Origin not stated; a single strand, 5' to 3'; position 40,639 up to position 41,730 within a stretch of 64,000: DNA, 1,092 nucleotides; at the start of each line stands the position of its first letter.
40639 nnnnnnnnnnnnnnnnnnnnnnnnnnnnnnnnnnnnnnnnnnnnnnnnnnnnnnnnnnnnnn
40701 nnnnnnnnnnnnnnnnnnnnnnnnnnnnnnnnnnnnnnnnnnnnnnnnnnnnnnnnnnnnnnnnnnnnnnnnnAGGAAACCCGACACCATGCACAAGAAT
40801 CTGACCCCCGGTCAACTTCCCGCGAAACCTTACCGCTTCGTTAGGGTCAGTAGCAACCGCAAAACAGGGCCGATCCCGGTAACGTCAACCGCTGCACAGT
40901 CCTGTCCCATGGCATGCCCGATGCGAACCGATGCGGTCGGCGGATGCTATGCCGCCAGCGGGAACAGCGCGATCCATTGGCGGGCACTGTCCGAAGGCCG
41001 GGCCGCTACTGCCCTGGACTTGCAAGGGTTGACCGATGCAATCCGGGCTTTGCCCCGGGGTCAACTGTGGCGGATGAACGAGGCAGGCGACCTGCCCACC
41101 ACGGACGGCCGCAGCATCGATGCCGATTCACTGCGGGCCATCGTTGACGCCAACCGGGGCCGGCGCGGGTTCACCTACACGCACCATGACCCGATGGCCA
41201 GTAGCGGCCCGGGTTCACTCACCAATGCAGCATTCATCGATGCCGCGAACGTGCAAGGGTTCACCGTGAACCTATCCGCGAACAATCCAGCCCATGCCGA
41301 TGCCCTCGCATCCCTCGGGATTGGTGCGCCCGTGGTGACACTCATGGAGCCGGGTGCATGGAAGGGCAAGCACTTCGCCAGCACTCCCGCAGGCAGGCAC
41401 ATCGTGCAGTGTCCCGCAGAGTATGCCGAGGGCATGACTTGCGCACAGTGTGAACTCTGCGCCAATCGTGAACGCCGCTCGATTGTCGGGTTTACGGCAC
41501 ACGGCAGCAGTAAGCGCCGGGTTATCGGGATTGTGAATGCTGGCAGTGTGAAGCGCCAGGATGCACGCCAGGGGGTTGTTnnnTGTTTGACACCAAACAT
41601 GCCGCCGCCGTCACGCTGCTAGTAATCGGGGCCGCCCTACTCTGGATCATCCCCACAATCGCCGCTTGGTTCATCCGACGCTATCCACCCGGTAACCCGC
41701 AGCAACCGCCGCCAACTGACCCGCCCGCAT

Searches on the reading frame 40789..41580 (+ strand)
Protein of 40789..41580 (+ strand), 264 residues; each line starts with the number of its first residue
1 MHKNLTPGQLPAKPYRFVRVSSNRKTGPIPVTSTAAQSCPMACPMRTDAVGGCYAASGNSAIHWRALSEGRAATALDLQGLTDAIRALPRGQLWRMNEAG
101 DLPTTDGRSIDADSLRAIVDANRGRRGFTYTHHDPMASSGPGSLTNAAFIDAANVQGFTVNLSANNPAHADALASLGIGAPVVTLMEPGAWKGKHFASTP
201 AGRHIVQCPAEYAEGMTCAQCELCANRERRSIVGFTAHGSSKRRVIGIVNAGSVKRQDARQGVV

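Call 38: search_protein_families(library=pfam, proteins=[window:40789-41580:+], max_evalue=0.01)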
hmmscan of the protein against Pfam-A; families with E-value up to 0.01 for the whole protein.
window:40789-41580:+ (264 aa): 1 family
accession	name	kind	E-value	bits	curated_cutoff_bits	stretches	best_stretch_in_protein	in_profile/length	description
PF23872.1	DUF7227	-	1.1e-76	257.8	27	1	15-246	3-218/223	Domain of unknown function (DUF7227)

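Call 39: search_protein_families(library=phrogs, proteins=[window:40789-41580:+], max_evalue=0.01)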
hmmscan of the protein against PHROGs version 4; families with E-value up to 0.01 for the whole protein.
window:40789-41580:+ (264 aa): 2 families
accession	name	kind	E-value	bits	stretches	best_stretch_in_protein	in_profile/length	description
phrog_2554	-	unknown function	3.5e-45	155.9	1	19-248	311-522/529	-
phrog_1392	-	unknown function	6.8e-06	26.6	1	27-239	70-280/296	-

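Call 43: find_related_loci(query=window:40789-41580:+, collection=viral_contigs, flank=5000)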
Query window:40789-41580:+ (264 aa) in viral_contigs; peptide patterns used: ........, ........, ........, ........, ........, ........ (x = any residue, [..] = any of these).
3 stretches matched a pattern; 1 encode a relative of the query (tblastn E <= 1e-3); 1 distinct loci.
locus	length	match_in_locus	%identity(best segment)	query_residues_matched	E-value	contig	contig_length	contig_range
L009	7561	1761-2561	83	1-264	3e-149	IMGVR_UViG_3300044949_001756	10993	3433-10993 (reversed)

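Call 73: search_dna_similar(query=window:40789-41580:+, collection=phages, mode=protein, max_rows=15)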
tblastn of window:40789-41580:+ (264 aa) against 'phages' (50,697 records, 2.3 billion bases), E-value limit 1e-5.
Records with a match: 186; places in all: 186; records where one place covers at least 80% of the query: 185.
Best place of each record, by identity: <60% 186.
By first word of the organism name: Pseudomonas 166; Prochlorococcus 6; Phage 2; Synechococcus 2; Cyanophage 2; Tunturiibacter 2; Curvibacter 1; Pectobacterium 1; Roseobacter 1; Tiamatvirus 1; and 2 more.
By host as written in the record: Pseudomonas aeruginosa 47; Pseudomonas aeruginosa PAO1 25; Pseudomonas syringae pv. actinidiae 16; Pseudomonas aeruginosa PAK 10; - 9; Pseudomonas putida KT2440 and Paw85 5; Pseudomonas sp. 3; Pseudomonas syringae 3; and 45 more.
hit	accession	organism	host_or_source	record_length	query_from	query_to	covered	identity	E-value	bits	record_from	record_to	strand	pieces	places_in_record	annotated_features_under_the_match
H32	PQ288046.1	Pseudomonas phage XD2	Pseudomonas aeruginosa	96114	3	245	92%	46.1%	7e-59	207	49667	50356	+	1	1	none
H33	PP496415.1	Pseudomonas phage vB_PpuM-NoPa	Pseudomonas putida KT2440 and Paw85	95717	15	245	88%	48.3%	8e-59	206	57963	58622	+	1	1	hypothetical protein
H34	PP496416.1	Pseudomonas phage vB_PpuM-Kassivere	Pseudomonas putida KT2440 and Paw85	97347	15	245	88%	48.3%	8e-59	206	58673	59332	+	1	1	hypothetical protein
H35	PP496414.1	Pseudomonas phage vB_PpuM-KoPa-4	Pseudomonas putida KT2440 and Paw85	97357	15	245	88%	48.3%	8e-59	206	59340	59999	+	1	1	hypothetical protein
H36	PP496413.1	Pseudomonas phage vB_PpuM-Amme-3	Pseudomonas putida KT2440 and Paw85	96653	15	245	88%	47.6%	5e-62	216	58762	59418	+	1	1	hypothetical protein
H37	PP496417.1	Pseudomonas phage vB_PpuM-Roomu-2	Pseudomonas putida KT2440 and Paw85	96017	15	245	88%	47.2%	1e-61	215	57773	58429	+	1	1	hypothetical protein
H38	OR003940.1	Phage DSL-LC05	Gammaproteobacteria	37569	15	251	90%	45.7%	7e-35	137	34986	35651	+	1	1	hypothetical protein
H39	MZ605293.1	Pseudomonas phage UAVern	Pseudomonas sp.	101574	3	245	92%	44.0%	3e-56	199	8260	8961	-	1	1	hypothetical protein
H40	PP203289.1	Pseudomonas phage Psxphi15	Pseudomonas syringae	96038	15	262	94%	42.7%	1e-53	192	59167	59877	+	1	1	hypothetical protein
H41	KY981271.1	Curvibacter phage P26059A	Curvibacter sp. IMCC26059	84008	17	242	86%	46.5%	2e-52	188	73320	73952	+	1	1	hypothetical protein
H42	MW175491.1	Pseudomonas phage PN09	Pseudomonas syringae pv. actinidiae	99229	20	245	86%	46.0%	8e-55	195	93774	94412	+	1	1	hypothetical protein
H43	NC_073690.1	Pseudomonas phage PN09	Pseudomonas syringae pv. actinidiae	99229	20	245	86%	46.0%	8e-55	195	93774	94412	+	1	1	hypothetical protein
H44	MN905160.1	Pseudomonas phage PE09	Pseudomonas syringae pv. actinidiae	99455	20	245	86%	46.0%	8e-55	195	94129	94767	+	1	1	hypothetical protein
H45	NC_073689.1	Pseudomonas phage PE09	Pseudomonas syringae pv. actinidiae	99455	20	245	86%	46.0%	8e-55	195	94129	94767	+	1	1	hypothetical protein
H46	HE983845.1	Pseudomonas phage vB_PaeM_C2-10_Ab1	Pseudomonas aeruginosa C2-10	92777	20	245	86%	46.0%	1e-53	192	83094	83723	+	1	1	hypothetical protein (x2)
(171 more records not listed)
